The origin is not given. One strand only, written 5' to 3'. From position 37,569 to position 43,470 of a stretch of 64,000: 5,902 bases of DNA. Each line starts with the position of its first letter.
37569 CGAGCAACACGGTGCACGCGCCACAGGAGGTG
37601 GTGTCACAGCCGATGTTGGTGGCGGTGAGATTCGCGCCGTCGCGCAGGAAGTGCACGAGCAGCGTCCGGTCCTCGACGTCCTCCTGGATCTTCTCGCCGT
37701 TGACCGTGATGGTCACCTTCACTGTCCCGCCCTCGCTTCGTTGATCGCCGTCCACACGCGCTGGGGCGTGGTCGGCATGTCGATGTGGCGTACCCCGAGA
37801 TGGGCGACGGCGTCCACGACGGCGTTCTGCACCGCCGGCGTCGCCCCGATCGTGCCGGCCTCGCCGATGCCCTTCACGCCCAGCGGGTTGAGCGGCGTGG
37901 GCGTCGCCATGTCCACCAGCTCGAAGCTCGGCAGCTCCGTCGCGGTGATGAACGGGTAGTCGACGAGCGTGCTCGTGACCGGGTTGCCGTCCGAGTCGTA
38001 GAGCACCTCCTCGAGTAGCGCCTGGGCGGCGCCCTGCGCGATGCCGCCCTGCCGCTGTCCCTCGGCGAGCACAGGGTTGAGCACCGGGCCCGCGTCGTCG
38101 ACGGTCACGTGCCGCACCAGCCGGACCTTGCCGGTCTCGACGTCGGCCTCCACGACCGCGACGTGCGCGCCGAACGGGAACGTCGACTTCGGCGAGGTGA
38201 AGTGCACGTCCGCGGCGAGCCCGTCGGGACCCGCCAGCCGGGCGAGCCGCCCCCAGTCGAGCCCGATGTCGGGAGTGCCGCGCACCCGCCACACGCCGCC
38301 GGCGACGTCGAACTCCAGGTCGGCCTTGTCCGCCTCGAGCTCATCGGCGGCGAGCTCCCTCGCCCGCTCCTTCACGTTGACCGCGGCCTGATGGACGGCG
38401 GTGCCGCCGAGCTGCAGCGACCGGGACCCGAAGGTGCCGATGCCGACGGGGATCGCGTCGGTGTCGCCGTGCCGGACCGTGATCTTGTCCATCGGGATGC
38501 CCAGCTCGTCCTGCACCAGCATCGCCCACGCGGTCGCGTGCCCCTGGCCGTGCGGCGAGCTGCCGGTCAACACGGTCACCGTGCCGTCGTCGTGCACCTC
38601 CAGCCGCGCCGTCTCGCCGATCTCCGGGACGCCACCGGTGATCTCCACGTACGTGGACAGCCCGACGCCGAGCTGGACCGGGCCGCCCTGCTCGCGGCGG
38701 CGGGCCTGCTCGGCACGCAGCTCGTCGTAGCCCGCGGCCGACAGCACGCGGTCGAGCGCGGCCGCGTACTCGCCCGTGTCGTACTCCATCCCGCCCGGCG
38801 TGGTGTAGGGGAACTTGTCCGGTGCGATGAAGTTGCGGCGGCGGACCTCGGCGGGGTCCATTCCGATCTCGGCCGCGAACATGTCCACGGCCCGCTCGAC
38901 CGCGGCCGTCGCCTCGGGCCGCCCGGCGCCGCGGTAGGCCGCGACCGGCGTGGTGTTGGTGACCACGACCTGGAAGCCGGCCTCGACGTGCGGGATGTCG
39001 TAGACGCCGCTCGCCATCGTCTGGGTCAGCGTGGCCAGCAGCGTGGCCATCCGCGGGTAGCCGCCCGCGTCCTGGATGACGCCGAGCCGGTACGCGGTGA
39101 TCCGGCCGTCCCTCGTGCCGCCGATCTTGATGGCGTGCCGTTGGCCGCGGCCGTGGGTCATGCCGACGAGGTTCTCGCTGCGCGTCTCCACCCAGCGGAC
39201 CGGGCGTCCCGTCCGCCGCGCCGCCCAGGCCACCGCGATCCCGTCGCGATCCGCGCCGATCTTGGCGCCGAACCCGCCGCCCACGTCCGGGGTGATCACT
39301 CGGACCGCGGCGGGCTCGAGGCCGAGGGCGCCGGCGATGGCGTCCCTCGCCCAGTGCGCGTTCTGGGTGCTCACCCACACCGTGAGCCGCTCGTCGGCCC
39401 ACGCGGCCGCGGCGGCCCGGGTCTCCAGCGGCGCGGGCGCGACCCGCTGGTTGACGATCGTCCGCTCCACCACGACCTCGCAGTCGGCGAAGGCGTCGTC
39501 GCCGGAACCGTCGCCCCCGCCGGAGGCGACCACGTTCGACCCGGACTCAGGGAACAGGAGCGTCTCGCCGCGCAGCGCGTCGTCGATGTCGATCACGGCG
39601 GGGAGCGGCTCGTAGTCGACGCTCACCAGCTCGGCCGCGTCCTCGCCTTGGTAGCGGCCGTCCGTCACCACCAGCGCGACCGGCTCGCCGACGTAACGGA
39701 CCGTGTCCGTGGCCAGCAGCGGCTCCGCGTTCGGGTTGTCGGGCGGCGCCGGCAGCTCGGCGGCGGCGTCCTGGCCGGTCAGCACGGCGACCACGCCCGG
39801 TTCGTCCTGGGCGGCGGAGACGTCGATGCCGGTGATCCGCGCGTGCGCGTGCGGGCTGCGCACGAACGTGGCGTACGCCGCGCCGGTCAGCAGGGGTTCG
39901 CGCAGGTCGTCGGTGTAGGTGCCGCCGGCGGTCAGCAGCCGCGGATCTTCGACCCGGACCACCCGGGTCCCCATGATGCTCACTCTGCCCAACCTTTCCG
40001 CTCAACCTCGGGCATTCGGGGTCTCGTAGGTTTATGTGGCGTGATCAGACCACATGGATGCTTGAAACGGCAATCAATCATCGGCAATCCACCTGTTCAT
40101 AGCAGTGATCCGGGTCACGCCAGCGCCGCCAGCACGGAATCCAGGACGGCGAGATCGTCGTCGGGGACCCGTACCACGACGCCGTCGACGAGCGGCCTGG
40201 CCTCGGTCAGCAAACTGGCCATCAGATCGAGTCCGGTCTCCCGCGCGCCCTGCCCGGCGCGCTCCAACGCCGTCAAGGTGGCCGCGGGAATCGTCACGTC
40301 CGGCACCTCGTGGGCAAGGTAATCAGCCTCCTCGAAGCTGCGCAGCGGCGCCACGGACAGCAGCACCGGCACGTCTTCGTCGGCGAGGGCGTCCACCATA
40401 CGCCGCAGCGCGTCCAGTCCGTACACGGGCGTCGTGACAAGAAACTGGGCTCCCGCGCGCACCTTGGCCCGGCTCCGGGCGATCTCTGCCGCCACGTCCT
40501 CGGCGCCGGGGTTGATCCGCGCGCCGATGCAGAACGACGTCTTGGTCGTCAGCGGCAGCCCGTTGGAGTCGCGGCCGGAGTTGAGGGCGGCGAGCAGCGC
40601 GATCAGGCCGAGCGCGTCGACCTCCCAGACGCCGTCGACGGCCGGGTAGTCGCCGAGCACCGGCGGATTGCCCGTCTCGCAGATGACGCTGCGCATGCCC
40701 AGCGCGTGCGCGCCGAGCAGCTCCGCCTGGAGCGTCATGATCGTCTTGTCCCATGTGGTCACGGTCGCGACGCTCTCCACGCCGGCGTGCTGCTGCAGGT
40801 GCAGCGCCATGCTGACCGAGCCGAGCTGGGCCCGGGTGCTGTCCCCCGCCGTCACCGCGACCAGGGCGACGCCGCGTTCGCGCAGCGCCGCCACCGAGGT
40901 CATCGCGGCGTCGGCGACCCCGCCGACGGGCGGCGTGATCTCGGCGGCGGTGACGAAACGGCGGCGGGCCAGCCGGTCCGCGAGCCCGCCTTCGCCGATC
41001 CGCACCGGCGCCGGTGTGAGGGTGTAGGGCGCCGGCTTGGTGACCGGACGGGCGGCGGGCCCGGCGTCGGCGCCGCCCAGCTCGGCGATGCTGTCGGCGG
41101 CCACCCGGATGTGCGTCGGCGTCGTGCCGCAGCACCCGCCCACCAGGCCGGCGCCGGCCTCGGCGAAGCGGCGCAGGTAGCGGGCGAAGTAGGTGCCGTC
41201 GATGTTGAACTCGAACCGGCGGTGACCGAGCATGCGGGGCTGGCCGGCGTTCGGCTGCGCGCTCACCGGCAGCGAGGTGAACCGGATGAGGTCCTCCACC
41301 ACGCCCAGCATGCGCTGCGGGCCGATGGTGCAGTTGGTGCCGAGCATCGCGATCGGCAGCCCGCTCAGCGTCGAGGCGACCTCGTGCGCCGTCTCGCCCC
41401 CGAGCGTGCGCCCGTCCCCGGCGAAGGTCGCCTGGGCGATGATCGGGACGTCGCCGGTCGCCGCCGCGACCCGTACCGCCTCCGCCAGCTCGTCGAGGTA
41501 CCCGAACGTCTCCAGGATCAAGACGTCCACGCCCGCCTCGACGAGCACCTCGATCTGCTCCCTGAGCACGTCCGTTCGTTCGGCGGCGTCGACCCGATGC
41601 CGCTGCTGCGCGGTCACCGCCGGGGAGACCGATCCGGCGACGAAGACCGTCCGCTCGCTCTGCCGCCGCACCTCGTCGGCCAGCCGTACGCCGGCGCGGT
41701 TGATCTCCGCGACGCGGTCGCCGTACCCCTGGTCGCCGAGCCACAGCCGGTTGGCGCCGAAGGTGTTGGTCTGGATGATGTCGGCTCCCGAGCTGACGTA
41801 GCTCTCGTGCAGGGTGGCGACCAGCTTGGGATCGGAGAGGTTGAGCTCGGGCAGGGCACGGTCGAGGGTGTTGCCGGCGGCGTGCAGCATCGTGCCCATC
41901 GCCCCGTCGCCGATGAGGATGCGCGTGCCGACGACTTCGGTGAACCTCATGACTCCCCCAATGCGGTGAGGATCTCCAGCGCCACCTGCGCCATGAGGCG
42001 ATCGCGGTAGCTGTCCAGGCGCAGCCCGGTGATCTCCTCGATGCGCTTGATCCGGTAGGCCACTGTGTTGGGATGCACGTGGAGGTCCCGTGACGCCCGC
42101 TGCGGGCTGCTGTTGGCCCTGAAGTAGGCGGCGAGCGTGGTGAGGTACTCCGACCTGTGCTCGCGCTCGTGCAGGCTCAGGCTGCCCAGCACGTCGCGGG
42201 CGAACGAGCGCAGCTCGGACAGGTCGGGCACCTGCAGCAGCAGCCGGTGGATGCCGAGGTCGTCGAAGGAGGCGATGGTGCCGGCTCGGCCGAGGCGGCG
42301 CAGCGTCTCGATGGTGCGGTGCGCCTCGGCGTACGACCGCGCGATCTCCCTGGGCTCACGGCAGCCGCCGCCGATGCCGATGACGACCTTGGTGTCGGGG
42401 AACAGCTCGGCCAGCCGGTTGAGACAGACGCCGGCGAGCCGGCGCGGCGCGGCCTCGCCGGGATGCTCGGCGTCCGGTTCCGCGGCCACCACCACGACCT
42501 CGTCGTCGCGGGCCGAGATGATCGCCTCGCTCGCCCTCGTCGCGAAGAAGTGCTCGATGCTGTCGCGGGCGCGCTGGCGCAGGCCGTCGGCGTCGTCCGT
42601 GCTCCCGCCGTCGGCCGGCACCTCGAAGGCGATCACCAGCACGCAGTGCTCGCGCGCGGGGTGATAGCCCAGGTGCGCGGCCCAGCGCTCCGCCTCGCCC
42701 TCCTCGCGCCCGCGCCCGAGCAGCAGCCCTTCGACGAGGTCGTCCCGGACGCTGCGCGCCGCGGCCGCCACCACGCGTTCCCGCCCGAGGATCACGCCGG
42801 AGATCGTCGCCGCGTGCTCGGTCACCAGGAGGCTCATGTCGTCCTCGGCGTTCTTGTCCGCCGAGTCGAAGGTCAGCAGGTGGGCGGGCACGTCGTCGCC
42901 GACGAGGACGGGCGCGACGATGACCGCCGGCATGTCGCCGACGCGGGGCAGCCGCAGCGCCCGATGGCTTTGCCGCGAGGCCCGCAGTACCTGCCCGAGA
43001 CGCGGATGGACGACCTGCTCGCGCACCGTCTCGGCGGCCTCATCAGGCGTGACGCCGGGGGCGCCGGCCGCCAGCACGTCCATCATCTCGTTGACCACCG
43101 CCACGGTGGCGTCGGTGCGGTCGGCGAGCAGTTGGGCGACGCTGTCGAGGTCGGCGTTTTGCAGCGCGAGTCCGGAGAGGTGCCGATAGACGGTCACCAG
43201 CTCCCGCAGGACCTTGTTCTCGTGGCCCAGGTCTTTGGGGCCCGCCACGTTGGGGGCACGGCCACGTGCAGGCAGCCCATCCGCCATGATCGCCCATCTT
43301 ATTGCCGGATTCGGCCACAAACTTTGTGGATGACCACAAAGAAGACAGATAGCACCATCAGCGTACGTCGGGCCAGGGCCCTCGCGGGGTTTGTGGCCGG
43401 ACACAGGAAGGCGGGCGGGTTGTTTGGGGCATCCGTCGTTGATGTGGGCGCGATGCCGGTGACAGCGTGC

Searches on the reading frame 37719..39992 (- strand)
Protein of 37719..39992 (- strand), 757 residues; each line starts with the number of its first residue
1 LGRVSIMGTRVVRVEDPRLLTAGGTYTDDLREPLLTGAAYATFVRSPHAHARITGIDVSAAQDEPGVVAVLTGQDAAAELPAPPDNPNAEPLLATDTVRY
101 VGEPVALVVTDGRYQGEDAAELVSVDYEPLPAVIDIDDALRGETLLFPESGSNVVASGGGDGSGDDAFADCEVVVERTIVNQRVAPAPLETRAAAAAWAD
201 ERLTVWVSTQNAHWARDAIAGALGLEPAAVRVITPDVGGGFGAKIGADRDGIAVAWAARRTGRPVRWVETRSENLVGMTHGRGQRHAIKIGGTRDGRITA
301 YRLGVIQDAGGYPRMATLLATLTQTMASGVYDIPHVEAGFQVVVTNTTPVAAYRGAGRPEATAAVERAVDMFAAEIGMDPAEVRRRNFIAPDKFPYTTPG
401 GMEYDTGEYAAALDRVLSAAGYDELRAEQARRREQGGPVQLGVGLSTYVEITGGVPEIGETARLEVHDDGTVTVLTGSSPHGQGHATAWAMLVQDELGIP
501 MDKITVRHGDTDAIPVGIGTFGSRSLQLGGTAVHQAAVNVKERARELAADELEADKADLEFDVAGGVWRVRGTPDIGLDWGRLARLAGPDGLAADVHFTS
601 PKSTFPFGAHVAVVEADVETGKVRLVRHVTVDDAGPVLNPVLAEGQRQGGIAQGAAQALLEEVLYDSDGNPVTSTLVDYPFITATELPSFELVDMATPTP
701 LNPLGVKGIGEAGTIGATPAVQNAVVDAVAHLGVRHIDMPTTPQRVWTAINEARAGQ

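Call 10: search_protein_families(library=pfam, proteins=[window:37719-39992:-], max_evalue=0.01)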
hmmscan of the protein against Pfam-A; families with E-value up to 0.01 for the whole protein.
window:37719-39992:- (757 aa): 3 families
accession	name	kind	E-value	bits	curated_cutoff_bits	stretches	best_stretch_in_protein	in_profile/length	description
PF20256.3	MoCoBD_2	-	2.1e-78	264.1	27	1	416-688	2-283/283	Molybdopterin cofactor-binding domain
PF02738.23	MoCoBD_1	-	8.2e-77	258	27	1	150-388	5-244/244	Molybdopterin cofactor-binding domain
PF01315.27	Ald_Xan_dh_C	-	3.7e-28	98.5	31.3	1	23-131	3-110/110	Aldehyde oxidase and xanthine dehydrogenase, a/b hammerhead domain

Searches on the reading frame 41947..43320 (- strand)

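Call 10: search_protein_families(library=pfam, proteins=[window:41947-43320:-], max_evalue=0.01)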
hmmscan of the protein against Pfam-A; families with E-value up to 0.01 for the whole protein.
window:41947-43320:- (457 aa): 3 families
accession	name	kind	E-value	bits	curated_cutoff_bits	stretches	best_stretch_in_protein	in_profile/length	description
PF13556.12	HTH_30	-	2.5e-21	75.7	27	1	392-450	1-59/59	PucR C-terminal helix-turn-helix domain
PF17853.6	GGDEF_2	-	1.4e-19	70.9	24.5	1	203-338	3-115/116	GGDEF-like domain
PF00126.33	HTH_1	-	0.0035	17.7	26.6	1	405-435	15-45/60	Bacterial regulatory helix-turn-helix protein, lysR family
